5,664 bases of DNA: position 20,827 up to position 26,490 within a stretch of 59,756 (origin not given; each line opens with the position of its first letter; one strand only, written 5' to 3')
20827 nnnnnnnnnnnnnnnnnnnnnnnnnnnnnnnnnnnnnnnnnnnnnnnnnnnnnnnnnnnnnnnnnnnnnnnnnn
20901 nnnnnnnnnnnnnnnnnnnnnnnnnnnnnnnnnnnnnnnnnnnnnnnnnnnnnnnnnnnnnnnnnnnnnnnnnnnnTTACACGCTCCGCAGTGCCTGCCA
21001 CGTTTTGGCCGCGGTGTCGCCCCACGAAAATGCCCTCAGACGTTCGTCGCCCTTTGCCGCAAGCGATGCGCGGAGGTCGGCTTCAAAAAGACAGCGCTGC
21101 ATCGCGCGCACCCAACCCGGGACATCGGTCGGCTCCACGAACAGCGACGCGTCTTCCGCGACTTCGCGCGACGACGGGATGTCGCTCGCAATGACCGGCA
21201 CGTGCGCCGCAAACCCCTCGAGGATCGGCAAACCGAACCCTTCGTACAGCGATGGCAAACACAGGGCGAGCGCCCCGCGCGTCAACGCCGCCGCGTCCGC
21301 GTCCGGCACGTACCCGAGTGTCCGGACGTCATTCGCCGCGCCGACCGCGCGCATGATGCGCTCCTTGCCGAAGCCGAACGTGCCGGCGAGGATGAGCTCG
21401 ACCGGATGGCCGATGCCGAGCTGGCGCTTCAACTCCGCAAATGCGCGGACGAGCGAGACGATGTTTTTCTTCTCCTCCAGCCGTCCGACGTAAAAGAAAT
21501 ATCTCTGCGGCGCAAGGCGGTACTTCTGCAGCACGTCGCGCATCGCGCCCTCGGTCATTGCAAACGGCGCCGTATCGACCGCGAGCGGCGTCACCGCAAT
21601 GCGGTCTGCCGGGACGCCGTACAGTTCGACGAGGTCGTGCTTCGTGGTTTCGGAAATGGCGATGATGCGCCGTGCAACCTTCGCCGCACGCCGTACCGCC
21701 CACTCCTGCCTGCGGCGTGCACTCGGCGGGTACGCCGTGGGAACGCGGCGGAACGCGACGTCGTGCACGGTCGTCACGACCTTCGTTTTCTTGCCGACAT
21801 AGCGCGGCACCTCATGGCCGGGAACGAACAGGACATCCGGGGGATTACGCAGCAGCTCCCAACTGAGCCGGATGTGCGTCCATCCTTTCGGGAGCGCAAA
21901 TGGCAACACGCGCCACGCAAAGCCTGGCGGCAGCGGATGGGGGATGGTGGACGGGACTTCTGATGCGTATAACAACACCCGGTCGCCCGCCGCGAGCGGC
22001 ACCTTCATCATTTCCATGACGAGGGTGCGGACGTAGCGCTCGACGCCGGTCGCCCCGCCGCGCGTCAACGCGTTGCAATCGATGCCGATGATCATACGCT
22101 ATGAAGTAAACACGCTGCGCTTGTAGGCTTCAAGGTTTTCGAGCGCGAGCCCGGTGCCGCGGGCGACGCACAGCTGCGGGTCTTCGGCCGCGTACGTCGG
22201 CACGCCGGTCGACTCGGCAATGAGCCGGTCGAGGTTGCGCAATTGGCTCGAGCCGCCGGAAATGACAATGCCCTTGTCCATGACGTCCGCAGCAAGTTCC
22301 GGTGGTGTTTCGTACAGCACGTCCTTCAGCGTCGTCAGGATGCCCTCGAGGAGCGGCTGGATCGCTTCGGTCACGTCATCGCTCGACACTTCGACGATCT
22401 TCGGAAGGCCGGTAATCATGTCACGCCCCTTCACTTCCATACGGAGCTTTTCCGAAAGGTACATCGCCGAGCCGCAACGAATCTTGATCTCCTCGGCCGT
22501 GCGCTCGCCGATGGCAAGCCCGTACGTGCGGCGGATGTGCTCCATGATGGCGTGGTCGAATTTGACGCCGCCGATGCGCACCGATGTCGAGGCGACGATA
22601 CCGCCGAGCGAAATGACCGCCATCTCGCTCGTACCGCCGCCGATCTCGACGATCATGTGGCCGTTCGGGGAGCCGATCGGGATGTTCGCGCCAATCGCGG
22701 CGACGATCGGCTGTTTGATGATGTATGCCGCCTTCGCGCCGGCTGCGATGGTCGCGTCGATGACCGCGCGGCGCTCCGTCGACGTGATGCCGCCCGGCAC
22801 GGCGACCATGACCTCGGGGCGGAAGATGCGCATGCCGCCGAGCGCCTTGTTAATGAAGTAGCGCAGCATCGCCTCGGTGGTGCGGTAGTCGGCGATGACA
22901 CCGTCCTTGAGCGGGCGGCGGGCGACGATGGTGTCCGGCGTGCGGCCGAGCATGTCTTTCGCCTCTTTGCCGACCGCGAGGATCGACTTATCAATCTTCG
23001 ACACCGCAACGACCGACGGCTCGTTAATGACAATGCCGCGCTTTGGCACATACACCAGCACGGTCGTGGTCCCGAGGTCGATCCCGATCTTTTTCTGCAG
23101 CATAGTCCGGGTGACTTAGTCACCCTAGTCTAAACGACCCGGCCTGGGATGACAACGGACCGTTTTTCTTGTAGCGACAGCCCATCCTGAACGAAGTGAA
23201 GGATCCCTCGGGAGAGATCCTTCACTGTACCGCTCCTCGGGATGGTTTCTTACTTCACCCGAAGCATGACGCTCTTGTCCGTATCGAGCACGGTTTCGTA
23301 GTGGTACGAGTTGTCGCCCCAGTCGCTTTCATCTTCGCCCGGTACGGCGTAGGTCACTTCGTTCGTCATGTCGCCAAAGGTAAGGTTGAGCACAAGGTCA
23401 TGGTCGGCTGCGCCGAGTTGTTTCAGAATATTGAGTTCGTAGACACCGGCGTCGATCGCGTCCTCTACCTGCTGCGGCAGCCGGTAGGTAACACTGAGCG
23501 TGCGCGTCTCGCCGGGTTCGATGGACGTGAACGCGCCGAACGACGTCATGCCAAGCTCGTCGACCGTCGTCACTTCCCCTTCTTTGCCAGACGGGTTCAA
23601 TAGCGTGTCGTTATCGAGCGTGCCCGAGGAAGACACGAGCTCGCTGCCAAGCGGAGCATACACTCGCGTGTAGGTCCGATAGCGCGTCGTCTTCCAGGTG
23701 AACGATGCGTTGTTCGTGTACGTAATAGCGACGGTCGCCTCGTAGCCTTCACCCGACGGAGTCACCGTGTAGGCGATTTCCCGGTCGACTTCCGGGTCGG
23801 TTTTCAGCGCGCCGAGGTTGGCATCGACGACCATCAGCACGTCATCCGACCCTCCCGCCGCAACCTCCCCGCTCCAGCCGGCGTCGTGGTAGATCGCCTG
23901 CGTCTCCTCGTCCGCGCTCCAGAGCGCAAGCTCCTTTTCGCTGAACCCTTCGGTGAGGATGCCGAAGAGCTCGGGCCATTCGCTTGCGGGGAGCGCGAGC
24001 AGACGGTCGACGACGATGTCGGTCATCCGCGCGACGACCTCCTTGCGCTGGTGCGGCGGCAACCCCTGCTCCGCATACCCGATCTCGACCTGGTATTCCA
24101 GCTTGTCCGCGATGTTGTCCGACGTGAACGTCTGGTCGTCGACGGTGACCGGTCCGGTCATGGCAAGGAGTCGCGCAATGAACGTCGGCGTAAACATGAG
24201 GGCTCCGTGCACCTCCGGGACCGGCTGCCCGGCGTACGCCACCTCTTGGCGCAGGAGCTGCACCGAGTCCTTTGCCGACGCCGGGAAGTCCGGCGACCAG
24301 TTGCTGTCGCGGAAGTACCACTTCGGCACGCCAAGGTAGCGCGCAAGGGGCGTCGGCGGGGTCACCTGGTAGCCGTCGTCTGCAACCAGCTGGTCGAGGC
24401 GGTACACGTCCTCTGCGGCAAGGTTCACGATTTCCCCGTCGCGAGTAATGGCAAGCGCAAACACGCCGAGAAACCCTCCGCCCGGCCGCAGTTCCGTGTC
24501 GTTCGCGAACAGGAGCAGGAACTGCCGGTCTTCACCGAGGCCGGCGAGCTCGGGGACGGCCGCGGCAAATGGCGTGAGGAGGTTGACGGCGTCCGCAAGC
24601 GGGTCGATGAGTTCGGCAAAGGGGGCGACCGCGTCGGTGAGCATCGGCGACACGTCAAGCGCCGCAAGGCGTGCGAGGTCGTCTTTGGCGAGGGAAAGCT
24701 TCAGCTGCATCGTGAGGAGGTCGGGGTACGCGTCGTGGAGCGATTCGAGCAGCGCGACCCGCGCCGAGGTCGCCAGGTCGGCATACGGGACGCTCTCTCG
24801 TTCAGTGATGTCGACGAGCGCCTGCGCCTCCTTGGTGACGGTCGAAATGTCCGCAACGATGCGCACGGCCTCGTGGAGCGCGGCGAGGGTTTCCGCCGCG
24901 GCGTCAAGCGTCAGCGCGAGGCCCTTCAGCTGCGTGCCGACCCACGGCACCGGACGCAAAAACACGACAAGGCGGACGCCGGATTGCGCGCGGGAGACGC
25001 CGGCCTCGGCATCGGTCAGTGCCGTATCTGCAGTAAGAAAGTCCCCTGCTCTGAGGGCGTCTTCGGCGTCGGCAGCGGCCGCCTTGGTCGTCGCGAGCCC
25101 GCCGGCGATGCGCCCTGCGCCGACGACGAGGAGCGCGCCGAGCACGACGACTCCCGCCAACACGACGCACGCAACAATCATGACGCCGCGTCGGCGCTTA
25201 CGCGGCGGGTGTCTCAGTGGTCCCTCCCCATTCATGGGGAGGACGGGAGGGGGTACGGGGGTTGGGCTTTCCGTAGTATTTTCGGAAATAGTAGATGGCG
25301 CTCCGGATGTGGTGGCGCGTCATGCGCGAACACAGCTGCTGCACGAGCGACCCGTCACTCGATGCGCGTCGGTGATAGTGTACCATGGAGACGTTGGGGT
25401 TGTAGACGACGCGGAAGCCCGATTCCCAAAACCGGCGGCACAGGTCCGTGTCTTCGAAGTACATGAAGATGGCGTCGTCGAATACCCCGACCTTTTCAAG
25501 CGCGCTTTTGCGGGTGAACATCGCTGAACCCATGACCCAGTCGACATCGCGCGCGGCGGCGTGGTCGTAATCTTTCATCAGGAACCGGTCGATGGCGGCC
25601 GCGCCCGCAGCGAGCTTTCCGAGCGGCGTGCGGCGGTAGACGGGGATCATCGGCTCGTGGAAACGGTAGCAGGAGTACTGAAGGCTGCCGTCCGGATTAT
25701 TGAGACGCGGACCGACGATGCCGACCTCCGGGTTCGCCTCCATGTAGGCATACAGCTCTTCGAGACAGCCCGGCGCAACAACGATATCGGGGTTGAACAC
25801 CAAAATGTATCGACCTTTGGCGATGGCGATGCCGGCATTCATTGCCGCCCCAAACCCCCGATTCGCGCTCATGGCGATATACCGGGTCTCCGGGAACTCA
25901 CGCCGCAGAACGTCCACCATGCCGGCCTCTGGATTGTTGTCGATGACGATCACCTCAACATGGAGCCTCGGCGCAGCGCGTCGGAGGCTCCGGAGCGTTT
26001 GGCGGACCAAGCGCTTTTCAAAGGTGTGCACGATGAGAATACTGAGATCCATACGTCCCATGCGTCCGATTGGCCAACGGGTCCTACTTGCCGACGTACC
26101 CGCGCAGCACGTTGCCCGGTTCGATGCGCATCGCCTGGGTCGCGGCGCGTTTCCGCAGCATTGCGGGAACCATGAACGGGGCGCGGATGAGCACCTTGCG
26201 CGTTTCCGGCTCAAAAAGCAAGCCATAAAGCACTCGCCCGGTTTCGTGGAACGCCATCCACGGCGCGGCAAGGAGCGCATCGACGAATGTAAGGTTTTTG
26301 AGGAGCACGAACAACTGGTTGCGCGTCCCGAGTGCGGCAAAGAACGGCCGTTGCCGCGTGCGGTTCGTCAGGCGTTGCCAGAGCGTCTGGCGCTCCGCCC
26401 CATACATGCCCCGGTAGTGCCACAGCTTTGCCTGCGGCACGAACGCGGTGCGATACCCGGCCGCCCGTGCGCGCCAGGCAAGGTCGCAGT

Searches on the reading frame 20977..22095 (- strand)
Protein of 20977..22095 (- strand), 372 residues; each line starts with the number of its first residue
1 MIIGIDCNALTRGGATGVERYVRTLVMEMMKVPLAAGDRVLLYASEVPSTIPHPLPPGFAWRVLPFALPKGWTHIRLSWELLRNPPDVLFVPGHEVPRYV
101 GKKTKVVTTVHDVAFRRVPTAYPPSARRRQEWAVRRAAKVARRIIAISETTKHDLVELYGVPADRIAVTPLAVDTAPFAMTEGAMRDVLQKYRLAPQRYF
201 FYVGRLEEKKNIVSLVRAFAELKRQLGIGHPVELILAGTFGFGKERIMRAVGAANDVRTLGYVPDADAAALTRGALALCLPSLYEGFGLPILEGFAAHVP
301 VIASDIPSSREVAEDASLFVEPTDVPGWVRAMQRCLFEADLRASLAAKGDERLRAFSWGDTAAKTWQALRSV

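Call 69: search_protein_families(library=pfam, proteins=[window:20977-22095:-], max_evalue=0.0001)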
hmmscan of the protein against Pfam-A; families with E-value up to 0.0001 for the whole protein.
window:20977-22095:- (372 aa): 5 families
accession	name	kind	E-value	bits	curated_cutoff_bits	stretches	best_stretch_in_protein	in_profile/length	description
PF00534.26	Glycos_transf_1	-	2.3e-27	96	26.4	1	196-350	14-170/172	Glycosyl transferases group 1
PF13692.12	Glyco_trans_1_4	-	7.8e-23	81.7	27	1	198-336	2-140/142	Glycosyl transferases group 1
PF13439.12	Glyco_transf_4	-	4.6e-19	69.5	28.5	1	17-176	3-169/170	Glycosyltransferase Family 4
PF13579.12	Glyco_trans_4_4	-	3e-09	37.9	29.7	1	16-171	1-157/158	Glycosyl transferase 4-like domain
PF20706.3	GT4-conflict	-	4.3e-09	36.3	26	1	194-363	191-383/385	Family 4 Glycosyltransferase in conflict systems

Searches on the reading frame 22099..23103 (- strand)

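Call 69: search_protein_families(library=pfam, proteins=[window:22099-23103:-], max_evalue=0.0001)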
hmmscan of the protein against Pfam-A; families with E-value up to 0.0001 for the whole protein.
window:22099-23103:- (334 aa): 4 families
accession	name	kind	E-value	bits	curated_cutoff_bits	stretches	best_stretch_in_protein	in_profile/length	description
PF06723.19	MreB_Mbl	-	4e-129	430.6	27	1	4-328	2-326/327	MreB/Mbl protein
PF00012.26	HSP70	-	1.7e-13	50.1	20.6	1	97-319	135-370/599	Hsp70 protein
PF14450.12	FtsA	-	3.5e-11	44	31.8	1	151-315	2-126/127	Cell division protein FtsA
PF00022.25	Actin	-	5.3e-06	25.7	27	0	29-192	31-189/410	Actin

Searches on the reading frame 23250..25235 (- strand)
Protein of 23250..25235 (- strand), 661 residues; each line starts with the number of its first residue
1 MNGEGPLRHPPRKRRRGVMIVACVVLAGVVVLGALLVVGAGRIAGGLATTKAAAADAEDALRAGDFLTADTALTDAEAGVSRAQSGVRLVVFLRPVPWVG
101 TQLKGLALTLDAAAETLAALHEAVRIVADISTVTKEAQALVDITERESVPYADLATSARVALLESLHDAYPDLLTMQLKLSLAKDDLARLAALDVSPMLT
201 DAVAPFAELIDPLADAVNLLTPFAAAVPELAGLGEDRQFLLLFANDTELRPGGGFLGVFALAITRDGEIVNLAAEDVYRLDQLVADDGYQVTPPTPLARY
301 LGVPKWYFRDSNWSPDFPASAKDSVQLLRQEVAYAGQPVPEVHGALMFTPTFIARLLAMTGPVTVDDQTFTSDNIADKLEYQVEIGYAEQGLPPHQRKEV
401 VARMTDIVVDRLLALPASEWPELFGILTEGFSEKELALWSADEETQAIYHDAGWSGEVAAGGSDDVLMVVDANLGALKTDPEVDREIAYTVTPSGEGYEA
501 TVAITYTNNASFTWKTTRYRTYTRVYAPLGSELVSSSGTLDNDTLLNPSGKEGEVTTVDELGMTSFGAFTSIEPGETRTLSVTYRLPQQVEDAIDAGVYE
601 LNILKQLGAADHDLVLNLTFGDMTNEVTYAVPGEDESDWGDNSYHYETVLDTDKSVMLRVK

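Call 69: search_protein_families(library=pfam, proteins=[window:23250-25235:-], max_evalue=0.0001)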
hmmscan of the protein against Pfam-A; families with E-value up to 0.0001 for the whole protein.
window:23250-25235:- (661 aa): 1 family
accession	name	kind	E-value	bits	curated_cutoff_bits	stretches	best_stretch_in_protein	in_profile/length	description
PF13196.11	DUF4012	-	2.2e-24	87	28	1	235-382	2-142/144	Protein of unknown function (DUF4012)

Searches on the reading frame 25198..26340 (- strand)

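Call 69: search_protein_families(library=pfam, proteins=[window:25198-26340:-], max_evalue=0.0001)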
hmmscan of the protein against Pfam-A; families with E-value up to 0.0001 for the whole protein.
window:25198-26340:- (380 aa): 4 families
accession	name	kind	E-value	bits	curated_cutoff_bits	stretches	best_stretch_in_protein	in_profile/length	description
PF00535.33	Glycos_transf_2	-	3.1e-24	86.2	23.3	1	100-236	1-132/168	Glycosyl transferase family 2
PF13641.12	Glyco_tranf_2_3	-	5.1e-18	66.4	27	1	102-341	5-225/230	Glycosyltransferase like family 2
PF13632.12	Glyco_trans_2_3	-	1.7e-09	38.2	27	1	178-343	1-139/198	Glycosyl transferase family group 2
PF13506.12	Glyco_transf_21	-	6e-06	26.3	21.7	0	172-342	27-171/174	Glycosyl transferase family 21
